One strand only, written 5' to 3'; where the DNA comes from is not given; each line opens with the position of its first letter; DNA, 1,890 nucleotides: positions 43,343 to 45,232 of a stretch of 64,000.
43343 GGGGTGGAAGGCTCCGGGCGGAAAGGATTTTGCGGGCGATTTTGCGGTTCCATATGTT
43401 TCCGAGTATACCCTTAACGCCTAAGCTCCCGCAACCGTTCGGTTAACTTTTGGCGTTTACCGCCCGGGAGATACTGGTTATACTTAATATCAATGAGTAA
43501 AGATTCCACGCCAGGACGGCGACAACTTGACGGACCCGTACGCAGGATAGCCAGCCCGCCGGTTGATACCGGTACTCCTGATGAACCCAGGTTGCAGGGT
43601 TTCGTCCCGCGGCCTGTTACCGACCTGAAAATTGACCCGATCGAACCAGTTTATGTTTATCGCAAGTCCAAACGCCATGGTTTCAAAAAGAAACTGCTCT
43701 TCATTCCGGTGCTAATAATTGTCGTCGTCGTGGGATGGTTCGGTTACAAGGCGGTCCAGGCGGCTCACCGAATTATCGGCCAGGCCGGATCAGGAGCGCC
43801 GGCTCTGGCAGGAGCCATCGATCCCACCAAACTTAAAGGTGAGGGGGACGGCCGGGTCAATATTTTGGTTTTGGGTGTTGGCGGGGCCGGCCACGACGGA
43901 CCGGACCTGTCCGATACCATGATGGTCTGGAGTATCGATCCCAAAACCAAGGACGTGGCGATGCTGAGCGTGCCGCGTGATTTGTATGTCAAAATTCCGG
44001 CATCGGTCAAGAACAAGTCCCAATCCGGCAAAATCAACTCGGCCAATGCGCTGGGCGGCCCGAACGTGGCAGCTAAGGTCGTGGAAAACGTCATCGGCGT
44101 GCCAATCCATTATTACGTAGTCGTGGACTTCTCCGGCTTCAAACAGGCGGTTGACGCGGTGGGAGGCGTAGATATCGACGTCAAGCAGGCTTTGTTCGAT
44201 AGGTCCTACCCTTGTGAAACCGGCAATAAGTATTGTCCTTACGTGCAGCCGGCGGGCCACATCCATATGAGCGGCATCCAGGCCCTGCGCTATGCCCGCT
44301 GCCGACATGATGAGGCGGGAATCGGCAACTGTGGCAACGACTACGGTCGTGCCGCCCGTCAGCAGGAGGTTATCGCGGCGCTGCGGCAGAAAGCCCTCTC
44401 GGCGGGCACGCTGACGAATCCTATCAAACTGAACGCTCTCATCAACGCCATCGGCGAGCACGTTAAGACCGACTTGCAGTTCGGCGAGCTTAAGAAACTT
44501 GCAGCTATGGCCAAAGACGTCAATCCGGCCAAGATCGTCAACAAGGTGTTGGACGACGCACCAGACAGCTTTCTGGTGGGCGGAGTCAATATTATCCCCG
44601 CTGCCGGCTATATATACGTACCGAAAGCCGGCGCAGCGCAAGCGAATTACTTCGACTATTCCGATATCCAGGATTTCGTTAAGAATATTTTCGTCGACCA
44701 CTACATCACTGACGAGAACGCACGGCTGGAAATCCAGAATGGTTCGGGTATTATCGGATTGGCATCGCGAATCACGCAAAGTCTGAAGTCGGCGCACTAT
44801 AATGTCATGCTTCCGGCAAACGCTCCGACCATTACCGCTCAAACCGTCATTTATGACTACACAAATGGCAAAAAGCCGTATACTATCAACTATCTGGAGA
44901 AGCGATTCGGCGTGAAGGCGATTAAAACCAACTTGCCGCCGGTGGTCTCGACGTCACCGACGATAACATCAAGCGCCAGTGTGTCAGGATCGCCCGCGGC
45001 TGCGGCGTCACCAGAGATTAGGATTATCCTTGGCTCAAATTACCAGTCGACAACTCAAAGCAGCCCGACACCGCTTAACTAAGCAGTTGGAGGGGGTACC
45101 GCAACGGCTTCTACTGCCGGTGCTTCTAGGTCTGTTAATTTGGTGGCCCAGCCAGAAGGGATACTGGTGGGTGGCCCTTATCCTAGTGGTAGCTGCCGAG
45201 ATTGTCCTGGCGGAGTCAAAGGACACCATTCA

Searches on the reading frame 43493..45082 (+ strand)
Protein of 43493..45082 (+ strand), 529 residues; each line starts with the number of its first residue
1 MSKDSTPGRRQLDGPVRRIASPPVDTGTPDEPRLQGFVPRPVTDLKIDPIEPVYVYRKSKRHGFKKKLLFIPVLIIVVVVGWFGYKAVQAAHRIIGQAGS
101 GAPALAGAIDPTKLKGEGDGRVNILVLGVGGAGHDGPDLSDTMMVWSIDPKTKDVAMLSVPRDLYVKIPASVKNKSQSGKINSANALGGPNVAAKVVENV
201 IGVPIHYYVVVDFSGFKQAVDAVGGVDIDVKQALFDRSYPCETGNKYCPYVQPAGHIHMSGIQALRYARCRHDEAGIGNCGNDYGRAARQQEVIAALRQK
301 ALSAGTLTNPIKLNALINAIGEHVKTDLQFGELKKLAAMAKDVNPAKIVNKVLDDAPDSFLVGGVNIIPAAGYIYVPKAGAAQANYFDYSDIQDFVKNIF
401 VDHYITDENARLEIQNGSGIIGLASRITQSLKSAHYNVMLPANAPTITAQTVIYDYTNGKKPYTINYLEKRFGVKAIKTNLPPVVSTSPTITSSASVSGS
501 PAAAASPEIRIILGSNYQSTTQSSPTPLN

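Call 63: search_protein_families(library=ncbifam, proteins=[window:43493-45082:+], max_evalue=0.00001)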
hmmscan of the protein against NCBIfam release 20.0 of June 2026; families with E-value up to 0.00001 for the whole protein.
window:43493-45082:+ (529 aa): 4 families
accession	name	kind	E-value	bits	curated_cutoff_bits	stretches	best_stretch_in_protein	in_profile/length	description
TIGR00350.1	lytR_cpsA_psr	domain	6.6e-39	133.6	62.3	1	140-301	3-150/152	LCP family glycopolymer transferase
NF006897.1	PRK09379.1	equivalog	1.4e-38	132.9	441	1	66-343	2-257/298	polyisoprenyl-teichoic acid--peptidoglycan teichoic acid transferase TagU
NF047591.1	ligase_LytR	equivalog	4.7e-30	105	450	1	139-330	79-261/336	glycopolymer--peptidoglycan transferase LytR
NF051849.1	LCP_trans_Cps2A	equivalog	6.4e-23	81.7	650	1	139-338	240-419/477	LCP family glycopolymer transferase CpsA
